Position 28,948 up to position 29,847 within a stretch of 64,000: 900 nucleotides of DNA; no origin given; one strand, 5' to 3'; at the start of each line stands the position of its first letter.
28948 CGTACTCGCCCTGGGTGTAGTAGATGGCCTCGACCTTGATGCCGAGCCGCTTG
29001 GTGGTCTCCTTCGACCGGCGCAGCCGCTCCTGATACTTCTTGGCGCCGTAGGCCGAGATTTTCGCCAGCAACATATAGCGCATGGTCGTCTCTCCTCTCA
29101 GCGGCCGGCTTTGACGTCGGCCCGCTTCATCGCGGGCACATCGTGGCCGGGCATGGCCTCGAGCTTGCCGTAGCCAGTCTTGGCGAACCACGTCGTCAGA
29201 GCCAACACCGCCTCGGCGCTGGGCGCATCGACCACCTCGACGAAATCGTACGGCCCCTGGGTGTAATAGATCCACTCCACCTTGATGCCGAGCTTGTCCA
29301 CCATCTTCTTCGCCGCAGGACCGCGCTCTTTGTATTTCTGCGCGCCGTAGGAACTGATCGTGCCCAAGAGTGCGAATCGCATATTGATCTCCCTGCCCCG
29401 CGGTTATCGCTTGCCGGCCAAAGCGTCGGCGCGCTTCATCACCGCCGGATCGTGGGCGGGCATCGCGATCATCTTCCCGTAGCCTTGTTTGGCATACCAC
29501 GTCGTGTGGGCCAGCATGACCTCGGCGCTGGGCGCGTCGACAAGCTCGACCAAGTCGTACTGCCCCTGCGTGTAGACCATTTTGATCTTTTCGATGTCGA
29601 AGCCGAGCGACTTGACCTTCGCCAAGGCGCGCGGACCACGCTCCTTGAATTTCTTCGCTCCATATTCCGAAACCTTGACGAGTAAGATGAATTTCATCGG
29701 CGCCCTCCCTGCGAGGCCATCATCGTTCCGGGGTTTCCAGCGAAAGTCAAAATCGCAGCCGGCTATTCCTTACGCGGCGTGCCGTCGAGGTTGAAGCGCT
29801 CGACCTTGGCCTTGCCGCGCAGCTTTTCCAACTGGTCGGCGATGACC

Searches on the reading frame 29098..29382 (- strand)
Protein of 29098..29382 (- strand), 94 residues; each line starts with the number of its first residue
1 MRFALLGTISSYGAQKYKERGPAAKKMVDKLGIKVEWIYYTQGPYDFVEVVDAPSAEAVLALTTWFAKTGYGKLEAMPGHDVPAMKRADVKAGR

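Call 3: search_protein_families(library=pfam, proteins=[window:29098-29382:-], max_evalue=0.1)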
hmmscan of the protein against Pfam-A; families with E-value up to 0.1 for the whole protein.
window:29098-29382:- (94 aa): 1 family
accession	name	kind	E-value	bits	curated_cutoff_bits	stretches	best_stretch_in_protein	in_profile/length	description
PF08734.17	GYD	-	4.3e-12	46.3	31.4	1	5-86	3-88/91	GYD domain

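Call 4: search_protein_families(library=ncbifam, proteins=[window:29098-29382:-], max_evalue=0.1)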
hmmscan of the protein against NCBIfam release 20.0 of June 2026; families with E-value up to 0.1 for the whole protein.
window:29098-29382:- (94 aa): 0 families

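Call 20: find_homologous_proteins(query=window:29098-29382:-, max_evalue=0.001)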
Query window:29098-29382:- (94 aa): 8 proteins with E <= 0.001 among 8 candidates.
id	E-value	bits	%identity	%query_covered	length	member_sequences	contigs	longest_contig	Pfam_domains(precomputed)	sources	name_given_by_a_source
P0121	1.3e-52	193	94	100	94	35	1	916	PF08734.18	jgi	jgi:uncharacterized protein with GYD domain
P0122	7.6e-51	188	89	100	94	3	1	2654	PF08734.18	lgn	-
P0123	8.7e-50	184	89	100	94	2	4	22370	PF08734.18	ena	-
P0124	9.6e-49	181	86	100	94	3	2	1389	PF08734.18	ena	-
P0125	3.4e-33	131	67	99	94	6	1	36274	PF08734.18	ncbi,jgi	jgi:uncharacterized protein with GYD domain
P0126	8.1e-33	130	66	100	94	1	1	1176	PF08734.18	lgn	-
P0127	2.1e-30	122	66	98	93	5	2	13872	PF08734.18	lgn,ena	-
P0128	4.9e-23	99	56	91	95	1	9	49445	PF08734.18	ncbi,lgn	-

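Call 25: search_solved_structures(query=window:29098-29382:-, max_evalue=10, show_alignments=2)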
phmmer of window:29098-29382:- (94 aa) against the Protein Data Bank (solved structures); distinct sequences matched with E-value up to 10: 2.
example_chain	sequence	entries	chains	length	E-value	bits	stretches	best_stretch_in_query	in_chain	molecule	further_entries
6smf_A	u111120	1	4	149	0.7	13.3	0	4-26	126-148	3-dehydroquinate dehydratase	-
8gy4_B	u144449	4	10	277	0.79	13.2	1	36-80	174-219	Methyltransferase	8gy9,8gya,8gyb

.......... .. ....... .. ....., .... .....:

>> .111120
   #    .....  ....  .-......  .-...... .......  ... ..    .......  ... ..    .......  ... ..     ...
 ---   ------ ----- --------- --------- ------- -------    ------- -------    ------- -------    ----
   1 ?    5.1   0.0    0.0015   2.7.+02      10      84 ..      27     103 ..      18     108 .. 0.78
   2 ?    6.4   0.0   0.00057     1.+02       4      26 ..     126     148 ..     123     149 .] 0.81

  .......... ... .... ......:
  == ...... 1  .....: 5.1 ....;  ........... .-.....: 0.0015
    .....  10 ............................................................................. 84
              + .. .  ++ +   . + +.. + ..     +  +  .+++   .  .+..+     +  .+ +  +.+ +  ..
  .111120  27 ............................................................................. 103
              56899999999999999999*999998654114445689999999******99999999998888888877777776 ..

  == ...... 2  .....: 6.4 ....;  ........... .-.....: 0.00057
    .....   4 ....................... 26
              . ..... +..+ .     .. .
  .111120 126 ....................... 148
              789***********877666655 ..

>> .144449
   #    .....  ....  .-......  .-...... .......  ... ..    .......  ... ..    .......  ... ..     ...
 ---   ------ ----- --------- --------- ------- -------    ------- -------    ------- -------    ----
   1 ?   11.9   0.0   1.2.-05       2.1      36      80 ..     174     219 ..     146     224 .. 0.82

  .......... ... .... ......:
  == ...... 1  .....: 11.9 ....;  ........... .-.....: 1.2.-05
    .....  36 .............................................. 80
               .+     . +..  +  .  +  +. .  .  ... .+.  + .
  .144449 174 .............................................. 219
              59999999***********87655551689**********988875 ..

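Call 26: find_encoding_contigs(protein=P0123, flank=8000, max_places=4)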
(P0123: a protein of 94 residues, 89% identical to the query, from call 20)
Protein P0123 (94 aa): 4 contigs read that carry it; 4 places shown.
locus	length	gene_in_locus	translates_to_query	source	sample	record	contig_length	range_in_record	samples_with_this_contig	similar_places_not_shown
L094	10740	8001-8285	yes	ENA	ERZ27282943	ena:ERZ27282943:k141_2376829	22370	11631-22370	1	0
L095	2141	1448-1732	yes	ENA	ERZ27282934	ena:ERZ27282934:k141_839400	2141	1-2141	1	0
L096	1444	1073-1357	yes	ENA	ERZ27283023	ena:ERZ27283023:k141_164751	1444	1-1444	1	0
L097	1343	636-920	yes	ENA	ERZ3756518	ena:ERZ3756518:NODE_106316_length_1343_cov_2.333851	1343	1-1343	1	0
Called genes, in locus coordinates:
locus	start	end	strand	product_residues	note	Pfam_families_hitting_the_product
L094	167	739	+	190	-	PF12804:NTP_transf_3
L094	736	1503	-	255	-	PF00106:adh_short, PF08659:KR, PF01073:3Beta_HSD (faint), PF13561:adh_short_C2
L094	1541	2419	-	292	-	PF00483:NTP_transferase, PF12804:NTP_transf_3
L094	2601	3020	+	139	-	PF21157:DksA_N, PF01258:zf-dskA_traR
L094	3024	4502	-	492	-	PF00083:Sugar_tr (faint), PF07690:MFS_1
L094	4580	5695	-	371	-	PF25919:BSH_CusB (faint), PF25917:BSH_RND, PF25973:BSH_CzcB (weak), PF25885:HH_EMRA, PF25954:Beta-barrel_RND_2 (weak), PF25963:Beta-barrel_AAEA (weak), PF25990:Beta-barrel_YknX (weak)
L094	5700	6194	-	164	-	PF22381:Staph_reg_Sar_Rot (weak), PF25213:HVO_A0261_N (faint), PF01047:MarR, PF12802:MarR_2, PF13412:HTH_24 (weak), PF13463:HTH_27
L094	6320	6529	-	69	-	PF00313:CSD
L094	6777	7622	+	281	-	PF13623:SurA_N_2 (faint), PF13624:SurA_N_3 (weak), PF13145:Rotamase_2, PF13616:Rotamase_3, PF00639:Rotamase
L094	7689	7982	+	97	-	PF08734:GYD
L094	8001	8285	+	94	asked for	PF08734:GYD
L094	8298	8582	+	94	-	PF08734:GYD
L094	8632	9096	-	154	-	PF00578:AhpC-TSA, PF08534:Redoxin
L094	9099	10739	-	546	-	?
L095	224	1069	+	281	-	PF13623:SurA_N_2 (faint), PF13624:SurA_N_3 (weak), PF13145:Rotamase_2, PF13616:Rotamase_3, PF00639:Rotamase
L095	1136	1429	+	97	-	PF08734:GYD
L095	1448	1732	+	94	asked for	PF08734:GYD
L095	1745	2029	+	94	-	PF08734:GYD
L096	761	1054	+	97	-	PF08734:GYD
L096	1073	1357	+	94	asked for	PF08734:GYD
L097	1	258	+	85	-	?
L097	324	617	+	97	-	PF08734:GYD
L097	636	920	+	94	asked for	PF08734:GYD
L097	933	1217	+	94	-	PF08734:GYD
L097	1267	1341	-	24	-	?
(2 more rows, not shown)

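Call 27: find_encoding_contigs(protein=P0125, flank=8000, max_places=3)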
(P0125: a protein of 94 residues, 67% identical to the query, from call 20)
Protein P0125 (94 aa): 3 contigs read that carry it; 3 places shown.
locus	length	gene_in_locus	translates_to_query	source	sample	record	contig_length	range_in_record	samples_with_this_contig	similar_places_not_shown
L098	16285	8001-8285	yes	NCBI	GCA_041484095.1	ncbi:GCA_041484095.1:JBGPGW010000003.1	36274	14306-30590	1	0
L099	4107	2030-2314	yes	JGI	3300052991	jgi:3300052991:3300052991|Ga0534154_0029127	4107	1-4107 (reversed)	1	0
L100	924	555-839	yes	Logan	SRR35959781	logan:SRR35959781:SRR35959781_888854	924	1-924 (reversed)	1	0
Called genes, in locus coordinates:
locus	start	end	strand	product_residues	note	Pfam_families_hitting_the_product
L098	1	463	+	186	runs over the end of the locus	PF03748:FliL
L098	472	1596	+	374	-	PF02154:FliM, PF01052:FliMN_C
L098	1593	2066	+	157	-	PF20072:DUF6468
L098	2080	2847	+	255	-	PF03448:MgtE_N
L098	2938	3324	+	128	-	PF00072:Response_reg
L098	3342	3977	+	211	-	PF04344:CheZ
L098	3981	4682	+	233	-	PF13677:MotB_plug (weak)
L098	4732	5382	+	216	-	PF13677:MotB_plug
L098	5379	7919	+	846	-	-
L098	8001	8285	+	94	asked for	PF08734:GYD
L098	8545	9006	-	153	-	PF00578:AhpC-TSA, PF08534:Redoxin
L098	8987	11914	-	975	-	PF03710:GlnE, PF08335:GlnD_UR_UTase, PF10335:DUF294_C (faint), PF03710:GlnE, PF08335:GlnD_UR_UTase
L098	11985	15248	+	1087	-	PF13116:YhdP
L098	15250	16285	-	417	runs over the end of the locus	PF00579:tRNA-synt_1b, PF22421:SYY_C-terminal (weak), PF01479:S4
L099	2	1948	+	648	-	?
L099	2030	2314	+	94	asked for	PF08734:GYD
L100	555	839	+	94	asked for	PF08734:GYD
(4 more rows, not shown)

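Call 28: find_encoding_contigs(protein=P0128, flank=8000, max_places=4)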
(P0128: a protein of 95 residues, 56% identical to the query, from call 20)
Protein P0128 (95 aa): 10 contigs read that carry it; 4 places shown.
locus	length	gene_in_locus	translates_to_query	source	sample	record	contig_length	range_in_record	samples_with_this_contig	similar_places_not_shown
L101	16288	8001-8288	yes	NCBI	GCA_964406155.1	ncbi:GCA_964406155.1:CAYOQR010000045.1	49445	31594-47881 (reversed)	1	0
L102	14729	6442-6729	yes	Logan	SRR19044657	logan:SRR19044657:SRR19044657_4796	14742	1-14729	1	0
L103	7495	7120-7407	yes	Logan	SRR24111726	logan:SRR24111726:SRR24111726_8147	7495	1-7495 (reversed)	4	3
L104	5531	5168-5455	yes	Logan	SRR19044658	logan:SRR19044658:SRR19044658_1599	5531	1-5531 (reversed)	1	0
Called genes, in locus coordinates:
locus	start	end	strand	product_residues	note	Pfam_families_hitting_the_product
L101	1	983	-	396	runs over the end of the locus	PF07690:MFS_1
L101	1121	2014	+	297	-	PF00126:HTH_1, PF03466:LysR_substrate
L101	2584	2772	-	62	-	-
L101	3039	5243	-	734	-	PF00141:peroxidase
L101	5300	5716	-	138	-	PF00210:Ferritin (faint), PF02915:Rubrerythrin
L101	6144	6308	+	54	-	-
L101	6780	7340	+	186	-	-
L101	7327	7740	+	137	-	PF00805:Pentapeptide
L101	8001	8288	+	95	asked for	PF08734:GYD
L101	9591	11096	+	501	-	PF01739:CheR, PF13489:Methyltransf_23 (weak), PF08241:Methyltransf_11 (faint), PF08242:Methyltransf_12 (faint), PF13649:Methyltransf_25 (faint), PF07719:TPR_2 (faint), PF13432:TPR_16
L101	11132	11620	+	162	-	PF01584:CheW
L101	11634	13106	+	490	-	PF05227:CHASE3, PF00015:MCPsignal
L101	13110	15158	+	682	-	PF01627:Hpt, PF02518:HATPase_c, PF01584:CheW, PF00072:Response_reg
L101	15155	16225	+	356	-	PF00072:Response_reg, PF01339:CheB_methylest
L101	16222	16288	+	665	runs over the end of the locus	PF00072:Response_reg, PF00512:HisKA, PF02518:HATPase_c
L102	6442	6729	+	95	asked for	PF08734:GYD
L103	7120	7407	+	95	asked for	PF08734:GYD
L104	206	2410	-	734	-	PF00141:peroxidase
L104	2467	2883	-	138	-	PF00210:Ferritin (faint), PF02915:Rubrerythrin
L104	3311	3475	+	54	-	-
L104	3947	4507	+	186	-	-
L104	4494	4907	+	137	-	PF00805:Pentapeptide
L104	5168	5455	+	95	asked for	PF08734:GYD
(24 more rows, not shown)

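Call 47: search_solved_structures(query=A3, max_evalue=10)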
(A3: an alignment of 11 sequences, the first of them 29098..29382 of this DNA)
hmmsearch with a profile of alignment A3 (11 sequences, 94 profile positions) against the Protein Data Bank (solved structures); distinct sequences matched with E-value up to 10: 2.
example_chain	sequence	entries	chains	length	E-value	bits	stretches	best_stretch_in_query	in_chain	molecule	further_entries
6ner_A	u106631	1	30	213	0.11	15.8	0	47-90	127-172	BMC-H tandem fusion protein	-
3k1t_A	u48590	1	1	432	0.48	13.7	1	11-81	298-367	Glutamate--cysteine ligase GshA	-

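Call 58: predict_structure(alignment_id=A3)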
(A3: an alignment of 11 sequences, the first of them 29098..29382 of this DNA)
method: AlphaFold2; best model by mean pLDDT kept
length: 94 residues; sequences in the alignment: 11
mean_pLDDT: 91.0   pTM: 0.77
mean pLDDT of the five models: 91.0, 89.9, 89.7, 83.9, 82.0
residues with pLDDT >= 90: 73; 70-90: 15; 50-70: 6; < 50: 0
segments of 3 or more residues with pLDDT < 50: none
pLDDT, mean of each block of 10 residues (from residue 1): 94 94 96 95 92 95 98 90 72 72
secondary structure, 60 per line:
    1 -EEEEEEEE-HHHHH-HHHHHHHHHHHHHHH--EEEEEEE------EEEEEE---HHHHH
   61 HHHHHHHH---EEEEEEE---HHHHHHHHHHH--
elements in order: E2-9 H11-15 H17-31 E34-40 E47-52 H56-68 E72-78 H82-92

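Call 60: fold_search(model_id=the predicted structure, library=pdb)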
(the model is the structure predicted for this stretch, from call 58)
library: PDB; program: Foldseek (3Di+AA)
matches with E <= 10: 1713; with E <= 0.001: 3
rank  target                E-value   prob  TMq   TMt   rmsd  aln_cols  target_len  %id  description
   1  2bvz                  5.7e-04  1.00  0.64  0.62   4.1        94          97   10  Mutant of the Ribosomal Protein S6 (released 2005-10-26)
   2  9i5v_b                7.4e-04  1.00  0.60  0.54   6.4       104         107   10  70S P. gingivalis ribosome erm-delta-porN strain (released 2025-08-20)
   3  4lbp                  9.0e-04  1.00  0.62  0.60   3.6        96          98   14  5-chloro-2-hydroxyhydroquinone dehydrochlorinase (TftG) from Burkholderia phenoliruptrix AC1100: Complex with 2,5-dihydr (released 2013-08-28)
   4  3zo7_D                1.1e-03  1.00  0.61  0.63   4.2        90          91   17  Crystal structure of ClcFE27A with substrate (released 2013-03-06)
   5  3znu_H                1.2e-03  1.00  0.61  0.62   4.2        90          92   17  Crystal structure of ClcF in crystal form 2 (released 2013-02-27)
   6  1ris                  1.2e-03  1.00  0.64  0.63   4.0        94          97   11  CRYSTAL STRUCTURE OF THE RIBOSOMAL PROTEIN S6 FROM THERMUS THERMOPHILUS (released 1994-09-30)
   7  9fda_F                1.4e-03  1.00  0.62  0.59   3.8        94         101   11  Structure of E. coli 30S-IF1-IF3-mRNA-Edeine complex (released 2025-03-19)
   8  2bxj_A                1.6e-03  1.00  0.62  0.60   4.2        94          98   10  Double Mutant of the Ribosomal Protein S6 (released 2005-10-26)
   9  3znu_A                1.6e-03  1.00  0.61  0.61   4.2        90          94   17  Crystal structure of ClcF in crystal form 2 (released 2013-02-27)
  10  3zo7_A                1.7e-03  1.00  0.62  0.63   4.0        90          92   17  Crystal structure of ClcFE27A with substrate (released 2013-03-06)
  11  6i69                  1.9e-03  1.00  0.68  0.67   4.0        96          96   11  Circular permutant of ribosomal protein S6, adding 5aa to C terminal of P97-3, L10A mutant (released 2019-11-27)
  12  8cgu_F                1.9e-03  1.00  0.62  0.57   4.0        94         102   11  Gentamicin bound to the 30S body (released 2023-07-26)
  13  9h90_f                1.9e-03  1.00  0.62  0.57   3.8        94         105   10  Cryo-EM structure of the Vibrio natrigens 30S ribosomal subunit in complex with spectinomycin. (released 2025-05-21)
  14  7jil_k                1.9e-03  1.00  0.55  0.50   6.9       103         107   13  70S ribosome Flavobacterium johnsoniae (released 2020-12-02)
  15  6i6e                  2.1e-03  1.00  0.67  0.66   3.6        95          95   12  Circular permutant of ribosomal protein S6, swap strand 1 , L10A mutant (released 2019-11-27)
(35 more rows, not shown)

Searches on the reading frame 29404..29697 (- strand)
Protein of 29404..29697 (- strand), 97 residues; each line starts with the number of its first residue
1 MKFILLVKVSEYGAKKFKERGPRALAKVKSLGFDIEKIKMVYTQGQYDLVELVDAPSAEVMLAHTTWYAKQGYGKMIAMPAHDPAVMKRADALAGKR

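Call 3: search_protein_families(library=pfam, proteins=[window:29404-29697:-], max_evalue=0.1)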
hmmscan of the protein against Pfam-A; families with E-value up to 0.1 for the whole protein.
window:29404-29697:- (97 aa): 1 family
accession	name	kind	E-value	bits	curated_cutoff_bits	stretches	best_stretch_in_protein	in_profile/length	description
PF08734.17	GYD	-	3e-08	34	31.4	1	3-89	1-89/91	GYD domain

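Call 4: search_protein_families(library=ncbifam, proteins=[window:29404-29697:-], max_evalue=0.1)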
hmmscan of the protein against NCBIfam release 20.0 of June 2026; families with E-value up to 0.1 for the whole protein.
window:29404-29697:- (97 aa): 0 families
